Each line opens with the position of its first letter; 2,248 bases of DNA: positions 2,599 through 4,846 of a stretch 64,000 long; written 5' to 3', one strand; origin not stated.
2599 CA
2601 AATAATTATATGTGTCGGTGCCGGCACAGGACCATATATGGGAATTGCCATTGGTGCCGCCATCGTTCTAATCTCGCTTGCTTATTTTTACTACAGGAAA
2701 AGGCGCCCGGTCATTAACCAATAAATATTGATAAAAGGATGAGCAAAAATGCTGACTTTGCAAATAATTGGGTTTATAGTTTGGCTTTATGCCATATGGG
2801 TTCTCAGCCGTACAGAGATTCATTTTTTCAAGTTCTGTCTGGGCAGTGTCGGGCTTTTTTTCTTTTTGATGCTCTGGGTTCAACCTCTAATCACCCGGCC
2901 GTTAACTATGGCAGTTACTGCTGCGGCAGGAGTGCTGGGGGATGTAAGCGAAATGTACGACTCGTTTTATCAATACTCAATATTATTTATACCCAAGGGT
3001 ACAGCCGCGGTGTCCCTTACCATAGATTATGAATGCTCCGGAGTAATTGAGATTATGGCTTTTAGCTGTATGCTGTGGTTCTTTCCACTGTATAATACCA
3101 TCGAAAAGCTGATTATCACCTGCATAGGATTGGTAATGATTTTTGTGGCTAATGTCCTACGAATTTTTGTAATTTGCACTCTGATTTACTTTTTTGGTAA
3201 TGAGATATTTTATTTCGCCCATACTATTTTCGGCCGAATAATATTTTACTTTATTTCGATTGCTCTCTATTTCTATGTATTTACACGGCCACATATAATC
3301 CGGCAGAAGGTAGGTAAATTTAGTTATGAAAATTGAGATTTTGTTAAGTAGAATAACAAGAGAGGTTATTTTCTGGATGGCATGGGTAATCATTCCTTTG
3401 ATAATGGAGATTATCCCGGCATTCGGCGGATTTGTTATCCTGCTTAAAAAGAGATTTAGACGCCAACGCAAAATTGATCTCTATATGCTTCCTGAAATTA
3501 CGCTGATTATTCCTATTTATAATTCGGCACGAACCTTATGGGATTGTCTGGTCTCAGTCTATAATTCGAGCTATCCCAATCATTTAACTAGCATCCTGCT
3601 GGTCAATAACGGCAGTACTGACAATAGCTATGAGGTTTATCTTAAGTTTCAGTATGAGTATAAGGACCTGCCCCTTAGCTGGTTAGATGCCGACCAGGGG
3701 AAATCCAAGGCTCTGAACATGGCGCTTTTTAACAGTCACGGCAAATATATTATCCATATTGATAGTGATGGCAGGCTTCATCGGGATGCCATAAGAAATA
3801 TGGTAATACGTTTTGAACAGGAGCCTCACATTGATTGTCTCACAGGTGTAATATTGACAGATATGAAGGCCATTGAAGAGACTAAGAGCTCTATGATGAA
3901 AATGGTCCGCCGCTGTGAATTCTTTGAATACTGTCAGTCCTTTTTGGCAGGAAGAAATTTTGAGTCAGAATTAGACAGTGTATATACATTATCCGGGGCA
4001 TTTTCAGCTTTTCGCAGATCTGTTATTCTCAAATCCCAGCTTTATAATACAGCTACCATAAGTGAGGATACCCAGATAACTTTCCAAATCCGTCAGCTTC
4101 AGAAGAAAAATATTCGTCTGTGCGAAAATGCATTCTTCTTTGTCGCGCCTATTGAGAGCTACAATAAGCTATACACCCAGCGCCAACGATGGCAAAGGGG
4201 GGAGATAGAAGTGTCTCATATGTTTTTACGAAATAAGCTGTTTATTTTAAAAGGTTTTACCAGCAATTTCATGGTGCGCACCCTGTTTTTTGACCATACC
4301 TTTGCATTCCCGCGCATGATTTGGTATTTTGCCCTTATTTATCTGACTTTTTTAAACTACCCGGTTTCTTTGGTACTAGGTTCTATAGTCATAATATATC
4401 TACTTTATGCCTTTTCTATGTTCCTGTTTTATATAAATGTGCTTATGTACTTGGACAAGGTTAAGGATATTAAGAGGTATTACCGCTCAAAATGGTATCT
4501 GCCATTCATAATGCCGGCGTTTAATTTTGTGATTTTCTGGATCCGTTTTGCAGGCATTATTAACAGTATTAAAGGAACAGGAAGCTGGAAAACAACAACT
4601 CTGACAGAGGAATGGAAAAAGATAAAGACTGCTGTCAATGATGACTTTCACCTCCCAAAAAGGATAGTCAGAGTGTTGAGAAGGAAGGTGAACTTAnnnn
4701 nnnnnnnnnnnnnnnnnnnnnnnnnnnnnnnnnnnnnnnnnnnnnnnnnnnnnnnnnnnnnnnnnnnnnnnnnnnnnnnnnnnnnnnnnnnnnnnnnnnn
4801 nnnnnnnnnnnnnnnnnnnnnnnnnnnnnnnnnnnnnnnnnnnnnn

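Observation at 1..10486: XrtG-type exosortase locus combining a sorting enzyme, a tail-bearing substrate, a processive GT2, a Dpm1-like GT2 and two giant GT-C-like membrane proteins, next to c-di-GMP and PTPS-like genes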

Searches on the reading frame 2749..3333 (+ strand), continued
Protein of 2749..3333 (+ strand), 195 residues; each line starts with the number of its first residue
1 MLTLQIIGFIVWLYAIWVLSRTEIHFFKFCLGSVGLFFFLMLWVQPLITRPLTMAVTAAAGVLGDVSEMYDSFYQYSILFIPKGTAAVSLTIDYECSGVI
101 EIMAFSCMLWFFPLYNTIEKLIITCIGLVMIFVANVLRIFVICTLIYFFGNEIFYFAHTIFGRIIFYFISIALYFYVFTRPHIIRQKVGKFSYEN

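Call 90: search_protein_families(library=ncbifam, proteins=[P0259, P0263, P0286, P0260, P0298, P0398, P0379, P0377, P0381, P0396], max_evalue=0.00001)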
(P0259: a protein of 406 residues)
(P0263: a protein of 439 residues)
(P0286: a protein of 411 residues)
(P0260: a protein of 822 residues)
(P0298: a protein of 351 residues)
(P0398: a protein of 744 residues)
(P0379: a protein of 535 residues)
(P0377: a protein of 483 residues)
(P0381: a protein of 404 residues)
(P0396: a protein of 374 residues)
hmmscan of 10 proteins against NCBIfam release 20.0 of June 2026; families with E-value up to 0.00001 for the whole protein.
P0259 (406 aa): 3 families
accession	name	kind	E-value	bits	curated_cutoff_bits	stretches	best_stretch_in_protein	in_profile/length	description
TIGR03110.1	exosort_Gpos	exception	8.7e-59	198.6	102.75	1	215-396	4-185/187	exosortase family protein XrtG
TIGR04145.2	Firmicu_CTERM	equivalog_domain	1.7e-27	96.6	50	1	34-224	1-179/191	Firmicu-CTERM sorting domain-containing protein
TIGR04178.1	exo_archaeo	signature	2.3e-13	50.3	23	1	300-387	2-92/97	exosortase/archaeosortase family protein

P0263 (439 aa): 5 families
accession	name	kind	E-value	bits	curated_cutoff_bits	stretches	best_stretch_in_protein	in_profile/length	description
TIGR03110.1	exosort_Gpos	exception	1.8e-52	178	102.75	1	251-430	6-185/187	exosortase family protein XrtG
TIGR04145.2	Firmicu_CTERM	equivalog_domain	8.4e-23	81.3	50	1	76-266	2-187/191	Firmicu-CTERM sorting domain-containing protein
TIGR04178.1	exo_archaeo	signature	4.7e-13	49.3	23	1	335-421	3-92/97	exosortase/archaeosortase family protein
NF046081.1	exosort_XrtX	exception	1.9e-08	34.4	170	1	289-424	24-162/168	exosortase X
TIGR04293.1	archaeo_artF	exception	3e-07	30.6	150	1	263-423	2-158/166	archaeosortase family protein ArtF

P0286 (411 aa): 4 families
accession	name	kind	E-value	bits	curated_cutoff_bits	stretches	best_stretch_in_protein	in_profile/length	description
TIGR03110.1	exosort_Gpos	exception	1.2e-37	129.6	102.75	1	222-403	4-186/187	exosortase family protein XrtG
TIGR04145.2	Firmicu_CTERM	equivalog_domain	3e-26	92.5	50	1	37-236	1-186/191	Firmicu-CTERM sorting domain-containing protein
TIGR04178.1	exo_archaeo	signature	4.3e-14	52.6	23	1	306-393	2-92/97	exosortase/archaeosortase family protein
NF046081.1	exosort_XrtX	exception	1.3e-06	28.5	170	1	266-395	34-161/168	exosortase X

P0260 (822 aa): 4 families
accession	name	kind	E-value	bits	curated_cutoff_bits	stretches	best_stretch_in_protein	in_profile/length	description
TIGR03110.1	exosort_Gpos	exception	1.1e-55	188.4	102.75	1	626-810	2-186/187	exosortase family protein XrtG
TIGR04145.2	Firmicu_CTERM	equivalog_domain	6.6e-28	97.9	50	2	434-639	1-184/191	Firmicu-CTERM sorting domain-containing protein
TIGR04178.1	exo_archaeo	signature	1.5e-15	57.3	23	1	712-800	1-92/97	exosortase/archaeosortase family protein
TIGR02602.1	8TM_EpsH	subfamily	7.4e-07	28.9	105.55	1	615-796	60-234/241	exosortase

P0298 (351 aa): 4 families
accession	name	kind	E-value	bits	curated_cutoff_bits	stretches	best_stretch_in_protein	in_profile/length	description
TIGR03110.1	exosort_Gpos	exception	1.1e-53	182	102.75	1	150-333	3-185/187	exosortase family protein XrtG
TIGR04178.1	exo_archaeo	signature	9e-11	41.9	23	1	238-321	3-90/97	exosortase/archaeosortase family protein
TIGR04145.2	Firmicu_CTERM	equivalog_domain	1.3e-09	38.3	50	1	41-167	62-188/191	Firmicu-CTERM sorting domain-containing protein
NF045489.1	XrtG_Nterm_ext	equivalog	7.2e-09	35.8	125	1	93-153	112-173/176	exosortase XrtG N-terminal extension domain-like protein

P0398 (744 aa): 3 families
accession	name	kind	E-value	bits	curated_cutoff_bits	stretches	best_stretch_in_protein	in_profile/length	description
TIGR03110.1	exosort_Gpos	exception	3.8e-28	98.7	102.75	1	7-189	2-182/187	exosortase family protein XrtG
TIGR04178.1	exo_archaeo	signature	8.9e-12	45.2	23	1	97-183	3-92/97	exosortase/archaeosortase family protein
TIGR04175.1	archaeo_artD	exception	3.9e-06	26.9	125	1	65-184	26-142/150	archaeosortase D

P0379 (535 aa): 2 families
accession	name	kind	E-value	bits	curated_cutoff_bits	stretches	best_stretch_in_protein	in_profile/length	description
TIGR03110.1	exosort_Gpos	exception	2.3e-30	105.9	102.75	1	9-188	4-182/187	exosortase family protein XrtG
TIGR04178.1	exo_archaeo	signature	6.2e-12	45.6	23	1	95-182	2-92/97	exosortase/archaeosortase family protein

P0377 (483 aa): 3 families
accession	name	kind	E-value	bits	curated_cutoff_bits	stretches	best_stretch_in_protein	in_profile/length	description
TIGR03110.1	exosort_Gpos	exception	4.4e-28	98.4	102.75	1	8-189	3-182/187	exosortase family protein XrtG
TIGR04178.1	exo_archaeo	signature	1.8e-13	50.6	23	1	100-183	6-92/97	exosortase/archaeosortase family protein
NF046081.1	exosort_XrtX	exception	7.1e-06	26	170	0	26-148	16-125/168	exosortase X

P0381 (404 aa): 5 families
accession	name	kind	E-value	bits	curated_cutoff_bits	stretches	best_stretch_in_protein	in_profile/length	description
TIGR03110.1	exosort_Gpos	exception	2.8e-28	99.1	102.75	1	9-188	4-182/187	exosortase family protein XrtG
TIGR04178.1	exo_archaeo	signature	7.3e-13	48.6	23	1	96-182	3-92/97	exosortase/archaeosortase family protein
TIGR03762.1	archaeo_artC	exception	2.6e-06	27.5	100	1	40-181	130-271/274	archaeosortase C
TIGR04175.1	archaeo_artD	exception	3.8e-06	27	125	1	58-182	22-141/150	archaeosortase D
TIGR04177.1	exosort_XrtH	exception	5.9e-06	26.4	86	0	34-179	12-151/158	exosortase H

P0396 (374 aa): 2 families
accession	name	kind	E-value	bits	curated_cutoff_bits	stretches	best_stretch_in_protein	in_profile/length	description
TIGR03110.1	exosort_Gpos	exception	1.8e-25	89.9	102.75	1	8-189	3-182/187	exosortase family protein XrtG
TIGR04178.1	exo_archaeo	signature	5.5e-12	45.8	23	1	100-181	6-91/97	exosortase/archaeosortase family protein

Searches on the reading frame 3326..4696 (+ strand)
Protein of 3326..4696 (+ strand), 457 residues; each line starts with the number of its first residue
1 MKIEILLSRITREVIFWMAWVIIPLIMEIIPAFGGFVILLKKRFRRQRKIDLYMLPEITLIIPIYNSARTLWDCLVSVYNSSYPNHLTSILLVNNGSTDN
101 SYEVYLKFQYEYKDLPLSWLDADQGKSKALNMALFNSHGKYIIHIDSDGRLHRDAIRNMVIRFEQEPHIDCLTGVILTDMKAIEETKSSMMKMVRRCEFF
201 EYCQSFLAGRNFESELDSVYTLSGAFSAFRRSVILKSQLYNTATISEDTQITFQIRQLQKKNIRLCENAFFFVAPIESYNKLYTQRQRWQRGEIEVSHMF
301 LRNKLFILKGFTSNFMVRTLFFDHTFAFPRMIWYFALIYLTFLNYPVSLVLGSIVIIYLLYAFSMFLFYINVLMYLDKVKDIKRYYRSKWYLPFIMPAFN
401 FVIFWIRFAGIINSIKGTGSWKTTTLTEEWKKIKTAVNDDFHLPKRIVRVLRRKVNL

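Call 3: search_protein_families(library=ncbifam, proteins=[window:3326-4696:+], max_evalue=0.01)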
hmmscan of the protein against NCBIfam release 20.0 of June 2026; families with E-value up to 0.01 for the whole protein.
window:3326-4696:+ (457 aa): 16 families
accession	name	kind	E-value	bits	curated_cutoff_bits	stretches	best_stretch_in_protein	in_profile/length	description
TIGR03111.1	glyc2_xrt_Gpos1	hypoth_equivalog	2e-200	666.2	363.95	1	10-442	3-435/439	TIGR03111 family XrtG-associated glycosyltransferase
TIGR03937.1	PgaC_IcaA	equivalog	6.5e-37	127.4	422.3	1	22-406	7-377/407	poly-beta-1,6-N-acetyl-D-glucosamine synthase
TIGR04242.1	nodulat_NodC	equivalog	5e-15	55.4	550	1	48-236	40-220/395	chitooligosaccharide synthase NodC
NF007482.0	PRK10073.1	equivalog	5.9e-13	48.5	423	1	56-170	6-116/334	glycosyltransferase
NF047683.1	TeichurnBiosyTuaG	equivalog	7.2e-11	42.2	400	1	56-195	6-138/252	teichuronic acid biosynthesis protein TuaG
NF038299.1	EPS_HpsN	equivalog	2.6e-10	39.8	425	1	56-193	1-136/317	hormogonium polysaccharide biosynthesis glycosyltransferase HpsN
NF038302.1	EPS_HpsE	equivalog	3.7e-09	36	300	1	57-178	2-126/307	hormogonium polysaccharide biosynthesis glycosyltransferase HpsE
TIGR04283.1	glyco_like_mftF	equivalog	2.1e-08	34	182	1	58-168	1-102/221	TIGR04283 family arsenosugar biosynthesis glycosyltransferase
TIGR03965.1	mycofact_glyco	equivalog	1.5e-07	30.7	280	1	46-179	64-194/467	mycofactocin biosynthesis glycosyltransferase MftF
NF041875.1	EPS_EpsD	equivalog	5.9e-07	29.2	370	1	60-181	3-121/325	exopolysaccharide biosynthesis glycosyltransferase EpsD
NF053739.1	GlytfEpsEBac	equivalog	6.9e-07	28.5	450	1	56-172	1-116/265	glycosyltransferase EpsE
TIGR03469.1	HpnB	hypoth_equivalog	1.9e-06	27.2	379.25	1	50-113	38-100/386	hopene-associated glycosyltransferase HpnB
NF050050.1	ProtGlycPglI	equivalog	0.00019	20.9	500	1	56-179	2-123/306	GalNAc(5)-diNAcBac-PP-undecaprenol beta-1,3-glucosyltransferase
NF058614.1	PPMAGASynPpgS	equivalog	0.00059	19.3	370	1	59-194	3-131/226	polyprenyl-phospho-N-acetylgalactosaminyl synthase PpgS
NF010496.0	PRK13915.1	equivalog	0.0016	17.5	262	1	57-162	32-141/307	glucosyl-3-phosphoglycerate synthase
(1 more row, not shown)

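Call 4: search_protein_families(library=pfam, proteins=[window:3326-4696:+], max_evalue=0.01)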
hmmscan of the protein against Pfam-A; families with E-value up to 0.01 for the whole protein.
window:3326-4696:+ (457 aa): 6 families
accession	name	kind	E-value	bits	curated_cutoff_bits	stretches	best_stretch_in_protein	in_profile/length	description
PF00535.33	Glycos_transf_2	-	1.6e-20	74.1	23.3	1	60-234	2-164/168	Glycosyl transferase family 2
PF13632.12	Glyco_trans_2_3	-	8.1e-15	55.6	27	1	141-365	1-187/198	Glycosyl transferase family group 2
PF13641.12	Glyco_tranf_2_3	-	1.2e-12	48.8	27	1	56-292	1-230/230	Glycosyltransferase like family 2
PF03142.21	Chitin_synth_2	-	3.6e-06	26.4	27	1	140-238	203-293/527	Chitin synthase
PF13506.12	Glyco_transf_21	-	0.00025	21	21.7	1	133-291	25-174/174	Glycosyl transferase family 21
PF13712.12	Glyco_tranf_2_5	-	0.0022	18.2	27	1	126-261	41-176/210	Glycosyltransferase like family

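Call 45: search_solved_structures(query=window:3326-4696:+, max_evalue=0.001, show_alignments=2)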
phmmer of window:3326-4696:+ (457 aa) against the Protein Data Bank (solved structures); distinct sequences matched with E-value up to 0.001: 12.
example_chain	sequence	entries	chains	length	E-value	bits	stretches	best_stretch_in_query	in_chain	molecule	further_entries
6yv7_A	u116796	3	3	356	5.1e-10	42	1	54-173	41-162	Glycosyl transferase, family 2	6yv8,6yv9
6yv7_B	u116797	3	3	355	5.1e-10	42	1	54-173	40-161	Glycosyl transferase, family 2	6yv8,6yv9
5tze_C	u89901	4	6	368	3.6e-09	39.2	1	58-177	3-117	Glycosyl transferase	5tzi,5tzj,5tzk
6p61_A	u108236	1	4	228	4.5e-09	38.9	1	55-172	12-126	Glycosyltransferase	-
5tz8_A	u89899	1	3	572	8.4e-09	38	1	58-177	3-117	Glycosyl transferase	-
5hea_A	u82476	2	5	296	8.8e-09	37.9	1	58-227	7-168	Putative glycosyltransferase (GalT1)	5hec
2z87_A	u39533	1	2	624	1e-06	31.1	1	44-172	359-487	Chondroitin synthase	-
2z86_A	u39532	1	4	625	1e-06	31.1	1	44-172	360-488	Chondroitin synthase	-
3bcv_A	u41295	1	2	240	3.4e-05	26.1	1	54-263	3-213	Putative glycosyltransferase protein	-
6h1j_A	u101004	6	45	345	0.00063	21.9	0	55-181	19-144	Probable ss-1,3-N-acetylglucosaminyltransferase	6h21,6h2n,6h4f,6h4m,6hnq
8bz8_A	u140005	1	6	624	0.00081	21.6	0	57-174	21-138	Glycosyltransferase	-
8bz4_A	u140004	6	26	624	0.00082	21.6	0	57-174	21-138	Glycosyltransferase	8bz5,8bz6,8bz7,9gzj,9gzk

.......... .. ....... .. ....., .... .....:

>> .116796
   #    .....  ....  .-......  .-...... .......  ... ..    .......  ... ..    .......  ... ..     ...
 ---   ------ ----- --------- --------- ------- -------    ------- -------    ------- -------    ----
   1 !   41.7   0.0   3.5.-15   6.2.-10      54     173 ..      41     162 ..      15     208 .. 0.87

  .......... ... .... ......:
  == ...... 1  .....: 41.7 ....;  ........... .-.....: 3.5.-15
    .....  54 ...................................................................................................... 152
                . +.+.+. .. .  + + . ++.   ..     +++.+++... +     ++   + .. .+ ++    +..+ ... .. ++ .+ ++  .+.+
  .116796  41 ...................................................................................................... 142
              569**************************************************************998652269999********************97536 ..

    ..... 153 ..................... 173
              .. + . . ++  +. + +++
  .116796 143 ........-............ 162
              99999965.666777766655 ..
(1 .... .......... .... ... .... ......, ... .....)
